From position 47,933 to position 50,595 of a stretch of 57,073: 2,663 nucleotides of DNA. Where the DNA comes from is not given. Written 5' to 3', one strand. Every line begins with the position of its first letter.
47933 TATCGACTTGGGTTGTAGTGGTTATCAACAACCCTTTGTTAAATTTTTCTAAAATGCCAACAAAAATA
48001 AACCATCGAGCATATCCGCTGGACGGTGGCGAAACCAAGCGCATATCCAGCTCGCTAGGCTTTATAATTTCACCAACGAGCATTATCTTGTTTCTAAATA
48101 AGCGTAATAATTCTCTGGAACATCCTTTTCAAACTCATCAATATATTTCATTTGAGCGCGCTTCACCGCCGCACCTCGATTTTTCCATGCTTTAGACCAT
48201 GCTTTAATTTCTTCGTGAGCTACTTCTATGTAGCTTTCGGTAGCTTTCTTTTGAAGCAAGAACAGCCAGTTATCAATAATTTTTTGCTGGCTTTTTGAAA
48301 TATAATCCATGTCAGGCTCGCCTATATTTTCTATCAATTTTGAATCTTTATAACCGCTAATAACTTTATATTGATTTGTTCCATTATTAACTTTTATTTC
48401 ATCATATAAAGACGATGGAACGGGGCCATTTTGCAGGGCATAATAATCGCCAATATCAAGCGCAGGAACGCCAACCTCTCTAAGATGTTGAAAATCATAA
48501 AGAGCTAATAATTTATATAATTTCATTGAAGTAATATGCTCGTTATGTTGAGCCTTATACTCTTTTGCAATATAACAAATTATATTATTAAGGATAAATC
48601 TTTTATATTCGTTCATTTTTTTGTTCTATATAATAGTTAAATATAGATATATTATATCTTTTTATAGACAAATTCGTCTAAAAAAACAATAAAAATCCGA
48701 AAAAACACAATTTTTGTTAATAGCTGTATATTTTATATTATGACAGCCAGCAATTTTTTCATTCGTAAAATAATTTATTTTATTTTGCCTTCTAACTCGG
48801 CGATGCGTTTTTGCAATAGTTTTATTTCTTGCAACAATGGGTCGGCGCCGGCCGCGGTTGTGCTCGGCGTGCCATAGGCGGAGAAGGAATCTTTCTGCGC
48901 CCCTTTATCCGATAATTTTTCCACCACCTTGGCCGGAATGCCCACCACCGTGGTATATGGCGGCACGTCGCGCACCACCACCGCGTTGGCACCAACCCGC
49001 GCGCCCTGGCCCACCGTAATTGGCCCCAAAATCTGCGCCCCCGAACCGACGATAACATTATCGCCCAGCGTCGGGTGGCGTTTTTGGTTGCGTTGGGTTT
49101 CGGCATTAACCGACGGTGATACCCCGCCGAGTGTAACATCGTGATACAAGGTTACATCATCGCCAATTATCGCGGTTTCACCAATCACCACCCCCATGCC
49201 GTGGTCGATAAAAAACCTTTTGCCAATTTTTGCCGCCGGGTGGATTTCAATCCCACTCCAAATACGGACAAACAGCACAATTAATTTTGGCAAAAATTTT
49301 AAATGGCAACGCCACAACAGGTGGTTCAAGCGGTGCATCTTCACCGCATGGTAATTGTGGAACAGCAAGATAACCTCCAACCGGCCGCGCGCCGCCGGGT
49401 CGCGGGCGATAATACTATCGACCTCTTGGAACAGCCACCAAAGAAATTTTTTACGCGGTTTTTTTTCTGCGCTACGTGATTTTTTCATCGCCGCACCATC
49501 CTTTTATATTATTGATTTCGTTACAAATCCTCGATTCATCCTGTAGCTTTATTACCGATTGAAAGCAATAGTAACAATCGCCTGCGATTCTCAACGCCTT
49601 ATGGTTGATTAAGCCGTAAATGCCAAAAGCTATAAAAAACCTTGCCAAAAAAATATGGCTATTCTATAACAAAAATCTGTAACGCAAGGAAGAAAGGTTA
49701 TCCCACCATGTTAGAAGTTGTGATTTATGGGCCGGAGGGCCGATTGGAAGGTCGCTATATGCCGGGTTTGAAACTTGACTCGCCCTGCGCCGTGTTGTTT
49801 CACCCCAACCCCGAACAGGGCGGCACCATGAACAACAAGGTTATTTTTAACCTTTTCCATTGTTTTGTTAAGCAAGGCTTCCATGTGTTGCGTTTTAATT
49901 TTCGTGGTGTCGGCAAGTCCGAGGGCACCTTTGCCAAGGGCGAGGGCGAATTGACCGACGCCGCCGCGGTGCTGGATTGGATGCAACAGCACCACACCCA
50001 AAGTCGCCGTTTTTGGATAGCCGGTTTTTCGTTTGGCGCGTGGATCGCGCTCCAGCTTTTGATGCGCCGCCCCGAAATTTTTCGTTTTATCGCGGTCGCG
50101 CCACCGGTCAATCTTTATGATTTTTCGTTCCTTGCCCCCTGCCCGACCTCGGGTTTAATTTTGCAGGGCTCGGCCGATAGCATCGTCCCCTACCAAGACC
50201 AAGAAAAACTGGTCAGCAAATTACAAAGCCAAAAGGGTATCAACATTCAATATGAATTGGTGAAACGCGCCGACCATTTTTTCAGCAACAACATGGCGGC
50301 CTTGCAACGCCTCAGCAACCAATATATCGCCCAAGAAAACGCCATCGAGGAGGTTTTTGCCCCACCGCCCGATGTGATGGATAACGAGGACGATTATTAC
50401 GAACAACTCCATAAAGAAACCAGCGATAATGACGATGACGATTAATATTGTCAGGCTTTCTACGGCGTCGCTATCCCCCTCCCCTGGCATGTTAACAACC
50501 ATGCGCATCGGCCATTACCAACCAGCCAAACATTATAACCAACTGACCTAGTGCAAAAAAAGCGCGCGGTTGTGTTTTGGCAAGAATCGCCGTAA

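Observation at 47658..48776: AT-rich two-gene cassette: Panacea/DUF4065 antitoxin-like gene coupled to an unassigned 137-aa partner (candidate novel toxin-antitoxin or defence module)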

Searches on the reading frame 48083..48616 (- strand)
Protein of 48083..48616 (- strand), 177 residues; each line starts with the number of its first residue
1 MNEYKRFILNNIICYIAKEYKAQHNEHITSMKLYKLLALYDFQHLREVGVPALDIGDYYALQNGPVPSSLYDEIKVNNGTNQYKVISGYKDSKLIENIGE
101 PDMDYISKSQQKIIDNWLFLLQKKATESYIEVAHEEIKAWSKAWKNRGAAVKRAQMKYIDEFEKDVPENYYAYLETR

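Call 4: search_protein_families(library=pfam, proteins=[window:48083-48616:-], max_evalue=10)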
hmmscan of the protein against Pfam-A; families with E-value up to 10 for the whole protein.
window:48083-48616:- (177 aa): 2 families
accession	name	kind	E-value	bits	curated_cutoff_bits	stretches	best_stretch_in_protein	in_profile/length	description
PF13274.11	SocA_Panacea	-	1.1e-10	42.8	25.7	1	33-140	1-112/113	Antitoxin SocA-like, Panacea domain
PF12266.13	DUF3613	-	0.017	15.5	25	1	125-171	17-63/66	Protein of unknown function (DUF3613)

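Call 5: search_protein_families(library=ncbifam, proteins=[window:48083-48616:-], max_evalue=10)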
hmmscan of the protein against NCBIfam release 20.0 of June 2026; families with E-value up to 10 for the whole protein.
window:48083-48616:- (177 aa): 1 family
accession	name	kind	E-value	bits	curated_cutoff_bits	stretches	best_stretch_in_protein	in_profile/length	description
NF047745.1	SocA_antitoxin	equivalog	1.4e-07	31.3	190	1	20-151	13-140/176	type VI toxin-antitoxin system SocA family antitoxin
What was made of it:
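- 48083..48616 (-): panA: 177-aa stand-alone Panacea-domain antitoxin candidate. It has no HTH, PAD1 or ZBD accessory domain. A 37-aa C-terminal tail lies beyond the Pfam match. NCBIfam SocA equivalog scores only 31 bits against a cutoff of 190 (call 5).
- On SocA antitoxin (NCBIfam NF047745, equivalog): 31.3 bits against 190 (call 5)
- NCBIfam's SocA model gives a weak partial match (E 1.4e-7, call 5).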

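Call 6: search_protein_families(library=padloc, proteins=[window:48083-48616:-], max_evalue=10)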
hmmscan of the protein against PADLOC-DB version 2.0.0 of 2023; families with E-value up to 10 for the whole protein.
window:48083-48616:- (177 aa): 0 families

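Call 7: search_protein_families(library=phrogs, proteins=[window:48083-48616:-], max_evalue=10)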
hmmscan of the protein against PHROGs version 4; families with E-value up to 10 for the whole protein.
window:48083-48616:- (177 aa): 4 families
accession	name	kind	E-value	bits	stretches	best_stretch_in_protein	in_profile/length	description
phrog_1281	-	unknown function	7.1e-17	62.7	1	10-158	11-145/195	-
phrog_37838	-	unknown function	0.031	15.6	1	57-79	13-35/87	-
phrog_5547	-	moron, auxiliary metabolic gene and host takeover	0.11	13.6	1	92-155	19-80/88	membrane protein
phrog_25630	-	unknown function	0.16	13.3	1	85-152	22-89/100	-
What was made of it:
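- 48083..48616 (-): PF13274 SocA_Panacea, E 1.1e-10, 42.8 bits against a cutoff of 25.7, residues 33-140 (call 4). phrog_1281, E 7e-17 (call 7).
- PanA's best family match outside Pfam is a phage protein family of unknown function (phrog_1281, call 7).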

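Call 12: find_homologous_proteins(query=window:48083-48616:-, max_evalue=0.001)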
Query window:48083-48616:- (177 aa): 2 proteins with E <= 0.001 among 25 candidates.
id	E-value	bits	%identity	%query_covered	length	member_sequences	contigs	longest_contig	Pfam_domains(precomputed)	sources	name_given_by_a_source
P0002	2.2e-113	394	100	100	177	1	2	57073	PF13274.12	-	-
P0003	5.5e-43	165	56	85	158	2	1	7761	PF13274.12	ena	-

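Call 13: find_encoding_contigs(protein=P0003, flank=5000)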
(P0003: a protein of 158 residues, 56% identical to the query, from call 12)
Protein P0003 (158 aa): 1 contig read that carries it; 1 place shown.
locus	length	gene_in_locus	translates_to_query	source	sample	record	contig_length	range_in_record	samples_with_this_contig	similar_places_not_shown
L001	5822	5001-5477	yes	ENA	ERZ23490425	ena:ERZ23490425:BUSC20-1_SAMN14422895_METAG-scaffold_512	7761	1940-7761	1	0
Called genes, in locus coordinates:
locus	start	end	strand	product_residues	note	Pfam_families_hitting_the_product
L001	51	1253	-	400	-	PF14947:HTH_45 (faint), PF04471:Mrr_cat, PF22722:NA-iREase1 (weak)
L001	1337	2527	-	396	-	PF04471:Mrr_cat, PF22722:NA-iREase1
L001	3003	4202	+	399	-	PF08240:ADH_N, PF00107:ADH_zinc_N, PF13602:ADH_zinc_N_2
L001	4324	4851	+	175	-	-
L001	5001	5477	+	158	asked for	PF13274:SocA_Panacea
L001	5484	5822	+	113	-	?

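Call 31: find_related_loci(query=A2, collection=metagenome_contigs, flank=4000)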
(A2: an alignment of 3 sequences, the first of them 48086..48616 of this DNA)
Query A2 (177 aa) in metagenome_contigs; peptide patterns used: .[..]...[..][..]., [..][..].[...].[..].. (x = any residue, [..] = any of these).
600 stretches matched a pattern, but none encodes a relative of the query by tblastn (E <= 1e-3).

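Call 32: find_related_loci(query=A2, collection=viral_contigs, flank=4000)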
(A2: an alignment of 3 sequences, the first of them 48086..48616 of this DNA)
Query A2 (177 aa) in viral_contigs; peptide patterns used: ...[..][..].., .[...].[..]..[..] (x = any residue, [..] = any of these).
131 stretches matched a pattern, but none encodes a relative of the query by tblastn (E <= 1e-3).
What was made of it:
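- Tried and rejected: Scans of metagenome and viral contigs found nothing (calls 31, 32).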

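Call 40: search_dna_similar(query=window:48083-48616:-, collection=plasmids, mode=protein, max_evalue=0.001, max_rows=25)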
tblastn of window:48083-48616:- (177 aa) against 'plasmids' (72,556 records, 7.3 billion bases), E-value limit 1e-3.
Records with a match: 3; places in all: 3; records where one place covers at least 80% of the query: 0.
Best place of each record, by identity: <60% 3.
By first word of the organism name: Sinorhizobium 3.
By predicted mobility (MOB-suite, as given by PLSDB): non-mobilizable 3.
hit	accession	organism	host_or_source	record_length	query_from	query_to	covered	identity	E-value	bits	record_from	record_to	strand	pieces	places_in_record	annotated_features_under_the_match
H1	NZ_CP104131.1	Sinorhizobium sp. K101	Phaseolus vulgaris,cell ...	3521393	6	146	80%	28.7%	6e-4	47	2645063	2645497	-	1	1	none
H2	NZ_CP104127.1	Sinorhizobium sp. M103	Phaseolus vulgaris,cell ...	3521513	6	146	80%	28.7%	6e-4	47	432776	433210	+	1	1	none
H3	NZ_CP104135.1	Sinorhizobium sp. C101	Phaseolus vulgaris,cell ...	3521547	6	146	80%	28.7%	6e-4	47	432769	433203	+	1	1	none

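Call 41: search_dna_similar(query=window:48083-48616:-, collection=phages, mode=protein, max_evalue=0.001, max_rows=25)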
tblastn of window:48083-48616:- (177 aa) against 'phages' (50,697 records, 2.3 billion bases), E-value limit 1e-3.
Records with a match: 1; places in all: 1; records where one place covers at least 80% of the query: 0.
Best place of each record, by identity: <60% 1.
By first word of the organism name: bajarodcaudo 1.
By host as written in the record: Peromyscus fraterculus 1.
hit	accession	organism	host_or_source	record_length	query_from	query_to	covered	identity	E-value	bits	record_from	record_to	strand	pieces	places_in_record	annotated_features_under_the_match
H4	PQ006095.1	bajarodcaudo virus 4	Peromyscus fraterculus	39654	27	163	77%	24.1%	7e-4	45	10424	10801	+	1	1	none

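Call 42: get_annotated_region(hit=H2, flank=2500)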
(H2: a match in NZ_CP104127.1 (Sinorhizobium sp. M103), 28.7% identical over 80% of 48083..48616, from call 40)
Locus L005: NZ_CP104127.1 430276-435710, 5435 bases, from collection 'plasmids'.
description: Sinorhizobium sp. M103 plasmid pM103a, complete sequence
organism: Sinorhizobium sp. M103 (NCBI taxid 2976821)
taxonomy: Bacteria; Pseudomonadota; Alphaproteobacteria; Hyphomicrobiales; Rhizobiaceae; Sinorhizobium; Sinorhizobium sp. M103
host: -; source: Phaseolus vulgaris,cell culture,Phaseolus vulgaris nodule,nodule from plant grown in inoculum free soil; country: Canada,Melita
typing (MOB-suite, as given by PLSDB): non-mobilizable
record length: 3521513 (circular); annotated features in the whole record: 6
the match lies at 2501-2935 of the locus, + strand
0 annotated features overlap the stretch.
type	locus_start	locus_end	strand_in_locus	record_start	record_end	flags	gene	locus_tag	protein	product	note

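Call 43: get_annotated_region(hit=H4, flank=2500)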
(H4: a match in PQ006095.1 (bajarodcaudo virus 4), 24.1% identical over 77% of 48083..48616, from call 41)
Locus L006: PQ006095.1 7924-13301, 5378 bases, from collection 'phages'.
description: Bajarodcaudo virus 4 isolate BGG_03_11, complete genome.
organism: bajarodcaudo virus 4 (NCBI taxid 3342783)
taxonomy: Viruses; Duplodnaviria; Heunggongvirae; Uroviricota; Caudoviricetes
host: Peromyscus fraterculus; source: feces; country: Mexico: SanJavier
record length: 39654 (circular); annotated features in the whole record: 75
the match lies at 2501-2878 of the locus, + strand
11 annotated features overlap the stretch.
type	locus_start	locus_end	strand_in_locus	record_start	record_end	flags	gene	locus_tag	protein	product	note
CDS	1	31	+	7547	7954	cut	-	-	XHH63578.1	hypothetical protein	-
CDS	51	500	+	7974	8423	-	-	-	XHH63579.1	tail tube protein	-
CDS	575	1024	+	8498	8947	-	-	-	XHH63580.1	hypothetical protein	-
CDS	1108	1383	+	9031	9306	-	-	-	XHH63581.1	hypothetical protein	-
CDS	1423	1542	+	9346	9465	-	-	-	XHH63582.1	hypothetical protein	-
CDS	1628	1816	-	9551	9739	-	-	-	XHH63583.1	hypothetical protein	-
CDS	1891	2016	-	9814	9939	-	-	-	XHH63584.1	hypothetical protein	-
CDS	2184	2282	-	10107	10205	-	-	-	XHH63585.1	hypothetical protein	-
CDS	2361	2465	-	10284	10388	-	-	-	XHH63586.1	hypothetical protein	-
CDS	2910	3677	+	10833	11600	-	-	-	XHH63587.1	hypothetical protein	-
CDS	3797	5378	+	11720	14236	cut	-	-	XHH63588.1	minor tail protein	-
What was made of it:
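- Tried and rejected: The only annotated-collection hits are a Sinorhizobium replicon listed in the plasmid collection (29% identity) and a rodent-gut phage (24%) (calls 40-43).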

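Call 47: search_protein_families(library=pfam, proteins=[L005:3031-3399:+, L001:5484-5822:+, L006:2910-3677:+], max_evalue=10)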
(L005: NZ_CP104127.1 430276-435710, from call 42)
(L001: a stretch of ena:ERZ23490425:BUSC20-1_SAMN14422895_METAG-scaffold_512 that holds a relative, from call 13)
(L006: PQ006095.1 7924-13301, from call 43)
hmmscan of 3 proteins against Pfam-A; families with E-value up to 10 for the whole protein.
L005:3031-3399:+ (122 aa): 0 families

L001:5484-5822:+ (113 aa): 1 family
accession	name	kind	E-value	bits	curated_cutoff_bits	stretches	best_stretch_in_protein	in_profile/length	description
PF18209.6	ESF1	-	0.095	13.4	24.1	1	54-75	2-25/56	Embryo surrounding factor 1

L006:2910-3677:+ (255 aa): 13 families
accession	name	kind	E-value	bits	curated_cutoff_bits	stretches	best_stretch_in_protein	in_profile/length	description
PF22037.2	PSD13_N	-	0.00062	20.3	27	1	18-148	42-170/224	PSD13 N-terminal repeats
PF06664.17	WLS-like_TM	-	0.0031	17.3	28.3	1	157-241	66-147/247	Wntless-like, transmembrane domain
PF13270.11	CCDC28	-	0.019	15.7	25.6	1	97-148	32-83/88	Coiled-coil domain-containing protein 28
PF01618.21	MotA_ExbB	-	0.081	13.1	22.9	1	113-169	17-73/127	MotA/TolQ/ExbB proton channel family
PF02632.19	BioY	-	0.1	13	25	1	141-225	56-128/140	BioY family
PF13086.12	AAA_11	-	0.33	11.1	27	1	26-135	77-186/257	AAA domain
PF03208.24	PRA1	-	0.42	10.6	30.1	1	129-219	23-109/143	PRA1 family protein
PF13273.12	DUF4064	-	0.43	11.3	32.1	1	119-161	38-79/102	Protein of unknown function (DUF4064)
PF00335.26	Tetraspanin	-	0.59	10.2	32.1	1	138-245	46-121/225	Tetraspanin family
PF06653.16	Claudin_3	-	1.7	9.1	28.7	1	167-219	58-110/163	Tight junction protein, Claudin-like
PF01529.25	DHHC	-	2.6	8.6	28.7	1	167-225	55-113/133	DHHC palmitoyltransferase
PF14712.11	Snapin_Pallidin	-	3.3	8.7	29.6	1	94-135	10-51/89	Snapin/Pallidin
PF18595.6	Nuf2_DHR10-like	-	4.2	7.9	28.4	1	90-133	33-93/117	Nuf2, DHR10-like domain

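Call 51: search_dna_similar(query=L005:3031-3399:+, collection=plasmids, mode=protein, max_evalue=0.01, max_rows=40, rows=spread)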
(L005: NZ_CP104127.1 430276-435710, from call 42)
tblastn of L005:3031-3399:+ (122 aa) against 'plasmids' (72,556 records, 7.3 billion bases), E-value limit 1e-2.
Records with a match: 3; places in all: 3; records where one place covers at least 80% of the query: 3.
Best place of each record, by identity: >=99% 3.
By first word of the organism name: Sinorhizobium 3.
By predicted mobility (MOB-suite, as given by PLSDB): non-mobilizable 3.
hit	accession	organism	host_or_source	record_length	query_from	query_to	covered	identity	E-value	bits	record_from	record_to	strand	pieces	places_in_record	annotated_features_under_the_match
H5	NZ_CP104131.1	Sinorhizobium sp. K101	Phaseolus vulgaris,cell ...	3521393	1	122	100%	99.2%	3e-76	251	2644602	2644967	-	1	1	none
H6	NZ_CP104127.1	Sinorhizobium sp. M103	Phaseolus vulgaris,cell ...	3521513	1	122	100%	99.2%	3e-76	251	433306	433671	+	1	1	none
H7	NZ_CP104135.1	Sinorhizobium sp. C101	Phaseolus vulgaris,cell ...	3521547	1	122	100%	99.2%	3e-76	251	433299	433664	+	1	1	none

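Call 93: search_protein_families(library=padloc, proteins=[L001:5484-5822:+, L001:4941-5477:+, L001:4324-4851:+, L005:3031-3399:+], max_evalue=10)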
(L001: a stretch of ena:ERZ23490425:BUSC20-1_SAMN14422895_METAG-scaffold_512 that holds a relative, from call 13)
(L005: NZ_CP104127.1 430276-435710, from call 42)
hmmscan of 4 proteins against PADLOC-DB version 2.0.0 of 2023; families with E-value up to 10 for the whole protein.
L001:5484-5822:+ (113 aa): 0 families

L001:4941-5477:+ (178 aa): 0 families

L001:4324-4851:+ (175 aa): 0 families

L005:3031-3399:+ (122 aa): 0 families
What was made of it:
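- On Dsr1 / SIR2 defence proteins (PADLOC PDLC04166): The L001 homolog gives no hit (call 93).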

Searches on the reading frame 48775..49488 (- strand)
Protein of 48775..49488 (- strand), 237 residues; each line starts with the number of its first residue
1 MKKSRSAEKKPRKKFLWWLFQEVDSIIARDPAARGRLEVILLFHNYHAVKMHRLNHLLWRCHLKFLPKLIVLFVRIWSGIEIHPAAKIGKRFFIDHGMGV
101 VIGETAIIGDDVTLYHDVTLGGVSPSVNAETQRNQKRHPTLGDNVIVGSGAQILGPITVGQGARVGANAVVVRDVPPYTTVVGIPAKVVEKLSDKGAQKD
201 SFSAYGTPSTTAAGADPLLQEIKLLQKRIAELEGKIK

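Call 61: search_protein_families(library=pfam, proteins=[window:48775-49488:-], max_evalue=0.001)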
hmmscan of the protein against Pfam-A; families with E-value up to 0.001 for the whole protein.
window:48775-49488:- (237 aa): 2 families
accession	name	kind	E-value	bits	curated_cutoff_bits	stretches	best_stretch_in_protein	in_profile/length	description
PF00132.30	Hexapep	-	5.1e-13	48.5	27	1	138-171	1-34/36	Bacterial transferase hexapeptide (six repeats)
PF14602.12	Hexapep_2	-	0.00037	20.6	27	1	141-171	4-32/34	Hexapeptide repeat of succinyl-transferase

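Call 75: find_encoding_contigs(protein=window:48775-49488:-, flank=3000, max_places=10)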
Protein window:48775-49488:- (237 aa): 2 contigs read that carry it; 2 places shown.
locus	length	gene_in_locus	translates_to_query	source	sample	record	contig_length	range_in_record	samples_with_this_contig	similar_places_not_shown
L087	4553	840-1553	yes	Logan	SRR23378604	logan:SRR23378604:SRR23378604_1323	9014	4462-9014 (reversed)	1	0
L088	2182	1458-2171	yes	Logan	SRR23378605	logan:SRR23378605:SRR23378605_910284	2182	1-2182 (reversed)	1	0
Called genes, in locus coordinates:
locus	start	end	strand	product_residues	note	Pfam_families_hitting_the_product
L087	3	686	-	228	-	?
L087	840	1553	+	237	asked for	PF00132:Hexapep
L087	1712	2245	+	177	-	PF13274:SocA_Panacea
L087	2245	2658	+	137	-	-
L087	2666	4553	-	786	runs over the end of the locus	-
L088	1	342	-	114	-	?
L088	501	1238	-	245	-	PF02129:Peptidase_S15, PF00561:Abhydrolase_1, PF12697:Abhydrolase_6 (weak), PF12146:Hydrolase_4, PF00326:Peptidase_S9, PF01738:DLH (weak)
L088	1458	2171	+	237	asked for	PF00132:Hexapep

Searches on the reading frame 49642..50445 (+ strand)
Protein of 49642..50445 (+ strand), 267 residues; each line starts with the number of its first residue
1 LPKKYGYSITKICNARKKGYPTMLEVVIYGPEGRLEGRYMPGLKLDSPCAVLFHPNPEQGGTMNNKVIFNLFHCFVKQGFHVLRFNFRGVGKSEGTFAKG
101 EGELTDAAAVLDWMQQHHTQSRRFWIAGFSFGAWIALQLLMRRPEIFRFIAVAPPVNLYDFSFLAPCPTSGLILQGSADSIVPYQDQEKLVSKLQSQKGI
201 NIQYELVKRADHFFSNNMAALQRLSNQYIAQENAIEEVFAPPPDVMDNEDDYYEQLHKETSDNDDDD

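Call 61: search_protein_families(library=pfam, proteins=[window:49642-50445:+], max_evalue=0.001)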
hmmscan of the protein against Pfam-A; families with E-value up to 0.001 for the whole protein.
window:49642-50445:+ (267 aa): 8 families
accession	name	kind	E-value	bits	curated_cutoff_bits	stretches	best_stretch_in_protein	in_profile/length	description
PF00326.27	Peptidase_S9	-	8.3e-16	58.6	22.6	2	74-156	9-98/213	Prolyl oligopeptidase family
PF02129.25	Peptidase_S15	-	1.8e-15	57.8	23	1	39-176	18-151/262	X-Pro dipeptidyl-peptidase (S15 family)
PF12146.15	Hydrolase_4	-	5.7e-15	55.7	27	1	68-157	20-112/239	Serine aminopeptidase, S33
PF00561.26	Abhydrolase_1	-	1.4e-11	45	25.8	1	68-154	16-102/245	alpha/beta hydrolase fold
PF12697.13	Abhydrolase_6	-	4.4e-07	31.2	26.3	1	71-163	19-94/217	Alpha/beta hydrolase family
PF01738.24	DLH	-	1.3e-05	25.4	21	1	104-238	77-209/217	Dienelactone hydrolase family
PF20408.4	Abhydrolase_11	-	0.00013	22.2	27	1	60-219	12-172/193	Alpha/beta hydrolase domain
PF20434.5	BD-FAE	-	0.00028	20.9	26.8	0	172-194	193-215/215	BD-FAE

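Call 76: find_encoding_contigs(protein=window:49642-50445:+, flank=4000, max_places=10)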
Protein window:49642-50445:+ (267 aa): no gene with exactly this product is on record in the collection.
